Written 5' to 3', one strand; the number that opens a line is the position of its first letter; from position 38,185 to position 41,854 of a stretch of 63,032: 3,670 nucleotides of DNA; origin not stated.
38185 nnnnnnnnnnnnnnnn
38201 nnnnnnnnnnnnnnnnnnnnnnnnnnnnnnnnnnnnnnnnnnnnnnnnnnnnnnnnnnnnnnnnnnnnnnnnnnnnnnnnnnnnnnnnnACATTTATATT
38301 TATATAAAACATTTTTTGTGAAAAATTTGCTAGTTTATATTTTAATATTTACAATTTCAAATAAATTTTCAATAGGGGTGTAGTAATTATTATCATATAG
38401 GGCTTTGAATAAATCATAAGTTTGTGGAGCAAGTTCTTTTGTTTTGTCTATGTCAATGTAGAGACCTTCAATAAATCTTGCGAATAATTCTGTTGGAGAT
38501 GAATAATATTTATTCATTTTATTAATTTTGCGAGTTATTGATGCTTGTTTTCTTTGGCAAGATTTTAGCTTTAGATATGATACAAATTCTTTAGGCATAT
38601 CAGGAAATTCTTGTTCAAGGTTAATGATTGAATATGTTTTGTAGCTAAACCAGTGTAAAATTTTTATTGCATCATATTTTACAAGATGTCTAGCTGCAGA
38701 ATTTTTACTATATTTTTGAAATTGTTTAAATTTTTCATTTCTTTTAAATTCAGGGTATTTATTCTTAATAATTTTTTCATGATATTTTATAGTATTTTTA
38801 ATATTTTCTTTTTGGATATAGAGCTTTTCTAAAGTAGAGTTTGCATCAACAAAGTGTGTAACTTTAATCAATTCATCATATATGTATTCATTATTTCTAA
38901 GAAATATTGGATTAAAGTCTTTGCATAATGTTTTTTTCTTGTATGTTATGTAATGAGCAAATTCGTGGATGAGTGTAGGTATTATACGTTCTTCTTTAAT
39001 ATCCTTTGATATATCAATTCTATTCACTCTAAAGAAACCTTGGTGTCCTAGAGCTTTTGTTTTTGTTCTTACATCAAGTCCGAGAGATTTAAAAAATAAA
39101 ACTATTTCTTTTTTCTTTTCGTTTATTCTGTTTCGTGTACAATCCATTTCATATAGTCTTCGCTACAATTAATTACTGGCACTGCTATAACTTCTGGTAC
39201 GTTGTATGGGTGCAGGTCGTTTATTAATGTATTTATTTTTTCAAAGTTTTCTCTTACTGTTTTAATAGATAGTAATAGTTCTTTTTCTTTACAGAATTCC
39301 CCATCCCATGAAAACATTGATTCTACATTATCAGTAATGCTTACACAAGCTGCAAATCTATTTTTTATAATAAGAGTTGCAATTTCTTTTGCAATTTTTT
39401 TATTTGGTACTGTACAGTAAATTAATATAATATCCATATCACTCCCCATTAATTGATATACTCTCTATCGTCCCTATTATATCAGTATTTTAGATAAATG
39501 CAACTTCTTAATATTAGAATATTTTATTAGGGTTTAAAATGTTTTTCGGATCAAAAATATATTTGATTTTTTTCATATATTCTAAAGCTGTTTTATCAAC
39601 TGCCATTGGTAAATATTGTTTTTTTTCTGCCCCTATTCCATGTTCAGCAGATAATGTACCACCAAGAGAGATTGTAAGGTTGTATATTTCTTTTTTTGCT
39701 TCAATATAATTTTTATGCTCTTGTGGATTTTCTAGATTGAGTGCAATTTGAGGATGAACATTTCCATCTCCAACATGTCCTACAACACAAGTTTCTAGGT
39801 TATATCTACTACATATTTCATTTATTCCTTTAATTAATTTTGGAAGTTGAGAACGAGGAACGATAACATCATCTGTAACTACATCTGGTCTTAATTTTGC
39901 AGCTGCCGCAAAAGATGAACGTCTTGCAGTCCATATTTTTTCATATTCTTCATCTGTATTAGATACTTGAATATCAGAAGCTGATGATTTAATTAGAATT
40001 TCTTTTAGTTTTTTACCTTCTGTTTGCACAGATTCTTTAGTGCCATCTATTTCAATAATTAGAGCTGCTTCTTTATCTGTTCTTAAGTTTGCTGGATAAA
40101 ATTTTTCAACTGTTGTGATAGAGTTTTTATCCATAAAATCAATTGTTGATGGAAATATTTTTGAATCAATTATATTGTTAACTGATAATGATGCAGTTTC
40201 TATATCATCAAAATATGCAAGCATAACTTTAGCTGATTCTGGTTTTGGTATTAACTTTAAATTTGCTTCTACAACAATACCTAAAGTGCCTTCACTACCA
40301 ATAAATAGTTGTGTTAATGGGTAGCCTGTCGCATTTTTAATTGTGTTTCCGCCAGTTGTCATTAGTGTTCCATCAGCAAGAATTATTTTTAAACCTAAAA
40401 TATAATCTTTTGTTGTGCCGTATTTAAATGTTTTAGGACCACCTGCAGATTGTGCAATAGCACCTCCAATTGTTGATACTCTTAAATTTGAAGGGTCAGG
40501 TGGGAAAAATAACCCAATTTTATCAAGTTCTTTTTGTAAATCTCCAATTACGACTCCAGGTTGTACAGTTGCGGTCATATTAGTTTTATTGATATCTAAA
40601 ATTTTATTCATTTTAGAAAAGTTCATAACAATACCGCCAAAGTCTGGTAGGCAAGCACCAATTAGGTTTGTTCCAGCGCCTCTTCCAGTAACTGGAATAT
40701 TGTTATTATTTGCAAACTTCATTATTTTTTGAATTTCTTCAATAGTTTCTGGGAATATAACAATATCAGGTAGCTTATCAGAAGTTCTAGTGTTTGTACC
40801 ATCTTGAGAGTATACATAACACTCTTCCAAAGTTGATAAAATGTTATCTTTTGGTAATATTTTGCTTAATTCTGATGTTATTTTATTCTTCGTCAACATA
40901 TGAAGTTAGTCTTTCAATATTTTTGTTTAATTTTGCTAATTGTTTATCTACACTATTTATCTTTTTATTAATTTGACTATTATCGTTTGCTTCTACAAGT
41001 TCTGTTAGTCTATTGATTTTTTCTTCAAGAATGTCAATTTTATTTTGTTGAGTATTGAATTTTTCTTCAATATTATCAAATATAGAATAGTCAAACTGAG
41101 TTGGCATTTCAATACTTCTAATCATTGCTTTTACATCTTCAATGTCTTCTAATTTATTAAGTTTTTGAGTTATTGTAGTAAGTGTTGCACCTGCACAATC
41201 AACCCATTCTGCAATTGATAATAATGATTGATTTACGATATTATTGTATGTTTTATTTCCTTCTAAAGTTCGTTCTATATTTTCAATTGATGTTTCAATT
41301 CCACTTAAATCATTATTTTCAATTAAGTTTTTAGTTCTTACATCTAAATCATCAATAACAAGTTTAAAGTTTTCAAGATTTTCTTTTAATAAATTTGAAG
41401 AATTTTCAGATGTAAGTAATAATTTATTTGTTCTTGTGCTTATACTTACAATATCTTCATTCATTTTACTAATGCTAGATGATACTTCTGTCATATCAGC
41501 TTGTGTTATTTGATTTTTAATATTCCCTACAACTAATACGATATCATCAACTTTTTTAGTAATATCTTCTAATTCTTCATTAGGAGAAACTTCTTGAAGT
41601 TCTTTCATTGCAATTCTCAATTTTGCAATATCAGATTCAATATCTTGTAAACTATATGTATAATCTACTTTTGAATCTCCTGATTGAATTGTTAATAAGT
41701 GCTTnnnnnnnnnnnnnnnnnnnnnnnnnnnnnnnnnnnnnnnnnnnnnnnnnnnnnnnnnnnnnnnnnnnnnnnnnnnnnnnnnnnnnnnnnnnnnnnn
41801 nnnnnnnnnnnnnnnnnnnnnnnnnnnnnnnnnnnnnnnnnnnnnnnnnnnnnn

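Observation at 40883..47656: Giant 2,257-aa end-to-end coiled-coil protein with no export, membrane or catalytic signature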

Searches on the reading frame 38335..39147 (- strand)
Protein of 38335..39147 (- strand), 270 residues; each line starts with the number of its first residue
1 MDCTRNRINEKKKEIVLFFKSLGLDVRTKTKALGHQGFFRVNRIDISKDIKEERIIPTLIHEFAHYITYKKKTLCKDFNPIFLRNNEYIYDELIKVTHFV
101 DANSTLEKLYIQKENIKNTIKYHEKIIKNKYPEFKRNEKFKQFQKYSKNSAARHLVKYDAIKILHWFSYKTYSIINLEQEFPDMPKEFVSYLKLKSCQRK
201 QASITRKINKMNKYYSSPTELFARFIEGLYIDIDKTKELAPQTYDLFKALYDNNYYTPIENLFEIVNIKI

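Call 7: search_protein_families(library=pfam, proteins=[window:38335-39147:-], max_evalue=0.001)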
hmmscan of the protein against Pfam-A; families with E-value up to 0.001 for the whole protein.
window:38335-39147:- (270 aa): 1 family
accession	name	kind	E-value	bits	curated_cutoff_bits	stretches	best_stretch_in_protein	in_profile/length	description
PF10263.15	SprT-like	-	0.00094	19.5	25.6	0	41-82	43-88/108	SprT-like family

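Call 8: search_protein_families(library=ncbifam, proteins=[window:38335-39147:-], max_evalue=0.001)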
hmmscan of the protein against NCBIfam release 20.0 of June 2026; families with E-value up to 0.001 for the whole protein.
window:38335-39147:- (270 aa): 0 families

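Call 82: search_protein_families(library=phrogs, proteins=[window:38335-39147:-], max_evalue=0.001)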
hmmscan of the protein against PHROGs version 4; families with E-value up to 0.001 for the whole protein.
window:38335-39147:- (270 aa): 0 families

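Call 83: search_protein_families(library=padloc, proteins=[window:38335-39147:-], max_evalue=0.001)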
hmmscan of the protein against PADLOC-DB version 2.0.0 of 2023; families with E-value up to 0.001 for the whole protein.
window:38335-39147:- (270 aa): 0 families

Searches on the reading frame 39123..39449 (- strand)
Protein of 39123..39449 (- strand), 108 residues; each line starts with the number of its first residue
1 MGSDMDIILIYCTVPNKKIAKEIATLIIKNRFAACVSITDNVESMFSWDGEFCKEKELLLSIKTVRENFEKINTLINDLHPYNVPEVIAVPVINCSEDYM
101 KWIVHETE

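Call 7: search_protein_families(library=pfam, proteins=[window:39123-39449:-], max_evalue=0.001)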
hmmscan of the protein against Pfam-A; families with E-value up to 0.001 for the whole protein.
window:39123-39449:- (108 aa): 1 family
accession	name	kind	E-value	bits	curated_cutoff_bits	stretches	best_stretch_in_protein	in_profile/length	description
PF03091.20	CutA1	-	4.7e-33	113.4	22.4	1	8-105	1-98/99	CutA1 divalent ion tolerance protein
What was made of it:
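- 39123..39449 (-): CutA1 homologue; conserved member of the same gene string. call 7.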

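Call 8: search_protein_families(library=ncbifam, proteins=[window:39123-39449:-], max_evalue=0.001)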
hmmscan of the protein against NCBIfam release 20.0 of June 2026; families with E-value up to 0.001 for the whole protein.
window:39123-39449:- (108 aa): 2 families
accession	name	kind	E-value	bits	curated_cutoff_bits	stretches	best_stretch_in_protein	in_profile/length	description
NF041095.1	dival_cat_tol_CutA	equivalog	5.3e-28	97.1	120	1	8-106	2-99/100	divalent-cation tolerance protein CutA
NF007930.0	PRK10645.1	equivalog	1.2e-22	80.2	145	1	3-103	9-109/114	divalent cation tolerance protein CutA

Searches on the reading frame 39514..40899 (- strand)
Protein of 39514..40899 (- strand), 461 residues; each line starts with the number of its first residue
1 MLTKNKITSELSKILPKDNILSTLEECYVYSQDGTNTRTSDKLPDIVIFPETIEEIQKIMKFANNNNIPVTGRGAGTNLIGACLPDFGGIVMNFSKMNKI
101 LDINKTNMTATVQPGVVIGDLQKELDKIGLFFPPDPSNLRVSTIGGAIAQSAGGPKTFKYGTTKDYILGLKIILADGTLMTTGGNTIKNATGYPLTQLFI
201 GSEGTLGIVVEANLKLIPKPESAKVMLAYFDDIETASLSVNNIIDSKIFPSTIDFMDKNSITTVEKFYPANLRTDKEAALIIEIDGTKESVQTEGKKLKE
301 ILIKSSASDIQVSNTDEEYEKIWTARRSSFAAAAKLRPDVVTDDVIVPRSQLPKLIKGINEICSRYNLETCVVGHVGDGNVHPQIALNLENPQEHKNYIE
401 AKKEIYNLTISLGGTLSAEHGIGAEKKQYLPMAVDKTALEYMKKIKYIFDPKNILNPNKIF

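Call 7: search_protein_families(library=pfam, proteins=[window:39514-40899:-], max_evalue=0.001)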
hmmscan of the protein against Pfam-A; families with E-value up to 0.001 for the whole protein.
window:39514-40899:- (461 aa): 2 families
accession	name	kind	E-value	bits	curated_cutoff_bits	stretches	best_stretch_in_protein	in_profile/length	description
PF02913.24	FAD-oxidase_C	-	1.6e-67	228.2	21.2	1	219-460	1-248/248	FAD linked oxidases, C-terminal domain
PF01565.28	FAD_binding_4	-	7.6e-46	155.7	26.4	1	44-182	1-138/139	FAD binding domain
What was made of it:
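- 39514..40899 (-): GlcD-like FAD-linked oxidase, 461 aa; conserved downstream partner, probably translationally coupled. Pfam FAD_binding_4 plus FAD-oxidase_C (call 7).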

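Call 8: search_protein_families(library=ncbifam, proteins=[window:39514-40899:-], max_evalue=0.001)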
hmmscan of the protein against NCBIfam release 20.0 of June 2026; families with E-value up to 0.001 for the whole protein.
window:39514-40899:- (461 aa): 12 families
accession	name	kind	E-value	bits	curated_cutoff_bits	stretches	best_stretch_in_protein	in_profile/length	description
TIGR00387.1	glcD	equivalog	1.1e-145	485.6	567.9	1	47-459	1-413/413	glycolate oxidase subunit GlcD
NF008408.0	PRK11230.1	equivalog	3.6e-104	349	897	1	4-459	18-470/499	glycolate oxidase subunit GlcD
NF049975.1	2HglutDHaseYdiJ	equivalog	4.3e-56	190.3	1350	2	41-184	49-194/1018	D-2-hydroxyglutarate dehydrogenase YdiJ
NF008439.0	PRK11282.1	equivalog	1.1e-30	106.7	284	1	53-293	8-226/358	glycolate oxidase subunit GlcE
NF053785.1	DcplphribOxDprE1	equivalog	3.3e-15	56.2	500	1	47-225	18-188/449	decaprenylphosphoryl-beta-D-ribose oxidase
TIGR01678.1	FAD_lactone_ox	subfamily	7.1e-13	48.3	396.8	1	44-219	15-181/438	sugar 1,4-lactone oxidase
TIGR01676.1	GLDHase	equivalog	1.4e-08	34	458.25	1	45-222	63-231/541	L-galactonolactone dehydrogenase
TIGR01677.1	pln_FAD_oxido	subfamily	3.1e-08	32.6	383.1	1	25-177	15-171/560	FAD-dependent oxidoreductase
TIGR01679.1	bact_FAD_ox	subfamily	5.2e-07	28.9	292.25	1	44-236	12-200/419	FAD-linked oxidoreductase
NF010480.0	PRK13905.1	equivalog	6.7e-06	25.2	259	1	45-188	35-170/303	UDP-N-acetylmuramate dehydrogenase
NF041227.1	BagG_FevA2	exception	5.9e-05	21.9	850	1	7-218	11-209/455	bagremycin/ferroverdin biosynthesis FAD-dependent oxygenase BagG/FevA2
NF008387.0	PRK11183.1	equivalog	0.00011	20.9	391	1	4-130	8-135/570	D-lactate dehydrogenase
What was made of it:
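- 39514..40899 (-): TIGR00387 scores 485 bits, below the 568 cut-off (call 8).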

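Call 83: search_protein_families(library=padloc, proteins=[window:39514-40899:-], max_evalue=0.001)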
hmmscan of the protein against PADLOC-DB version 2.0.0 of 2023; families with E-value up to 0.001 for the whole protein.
window:39514-40899:- (461 aa): 0 families

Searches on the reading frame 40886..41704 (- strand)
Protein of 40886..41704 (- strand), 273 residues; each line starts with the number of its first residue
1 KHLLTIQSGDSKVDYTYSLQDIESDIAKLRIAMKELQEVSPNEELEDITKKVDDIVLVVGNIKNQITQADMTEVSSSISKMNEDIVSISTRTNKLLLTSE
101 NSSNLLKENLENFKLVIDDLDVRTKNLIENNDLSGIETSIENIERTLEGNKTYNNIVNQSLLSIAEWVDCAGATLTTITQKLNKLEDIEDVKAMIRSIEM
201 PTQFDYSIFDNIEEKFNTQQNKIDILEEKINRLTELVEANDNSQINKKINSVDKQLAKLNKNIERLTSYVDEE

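Call 30: search_protein_families(library=pfam, proteins=[window:40886-41704:-], max_evalue=10)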
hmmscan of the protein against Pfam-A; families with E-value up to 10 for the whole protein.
window:40886-41704:- (273 aa): 35 families (the best 25 are shown)
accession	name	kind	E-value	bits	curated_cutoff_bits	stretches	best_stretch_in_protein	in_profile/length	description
PF11236.13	DUF3037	-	0.0024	18.5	22.6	1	118-170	37-87/118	Protein of unknown function (DUF3037)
PF16326.10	ABC_tran_CTD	-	0.014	16.1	32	1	216-267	10-61/69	ABC transporter C-terminal domain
PF07361.16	Cytochrom_B562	-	0.017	16.2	30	3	67-146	18-93/102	Cytochrome b562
PF04899.17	MbeD_MobD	-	0.025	15.2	21.6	1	237-267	39-69/70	MbeD/MobD like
PF19176.5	DUF5858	-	0.029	14.6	27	1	251-271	22-42/61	Family of unknown function (DUF5858)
PF05531.17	NPV_P10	-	0.03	15.2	29.8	1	208-268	5-63/75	Nucleopolyhedrovirus P10 protein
PF16526.10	CLZ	-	0.077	13.8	26.7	2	211-253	28-69/71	C-terminal leucine zipper domain of cyclic nucleotide-gated channels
PF19786.4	DUF6270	-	0.097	13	27.5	1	192-271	62-140/222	Family of unknown function (DUF6270)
PF08349.16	DUF1722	-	0.11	13.2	22.5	1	208-271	37-100/117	Protein of unknown function (DUF1722)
PF01322.25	Cytochrom_C_2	-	0.13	13.7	26.5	0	212-254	69-111/121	Cytochrome C'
PF05549.16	Allexi_40kDa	-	0.24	11.4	26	1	205-270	76-141/271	Allexivirus 40kDa protein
PF20302.4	HisK-N-like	-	0.28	11.8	27.8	1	210-267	26-87/132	HisK-N-like globin domain of the ASK signalosome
PF23991.1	DUF7310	-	0.46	11.4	40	0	235-270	18-53/83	Coiled-coil region of unknown function (DUF7310)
PF18595.6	Nuf2_DHR10-like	-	0.81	10.2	28.4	2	216-268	45-99/117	Nuf2, DHR10-like domain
PF01519.22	DUF16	-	0.82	10.6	40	1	190-266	44-102/104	Protein of unknown function DUF16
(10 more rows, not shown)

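Call 100: search_dna_similar(query=window:40886-41704:-, collection=phages, mode=protein, max_evalue=0.001, max_rows=10)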
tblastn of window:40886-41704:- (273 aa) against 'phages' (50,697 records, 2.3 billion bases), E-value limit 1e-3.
No match.
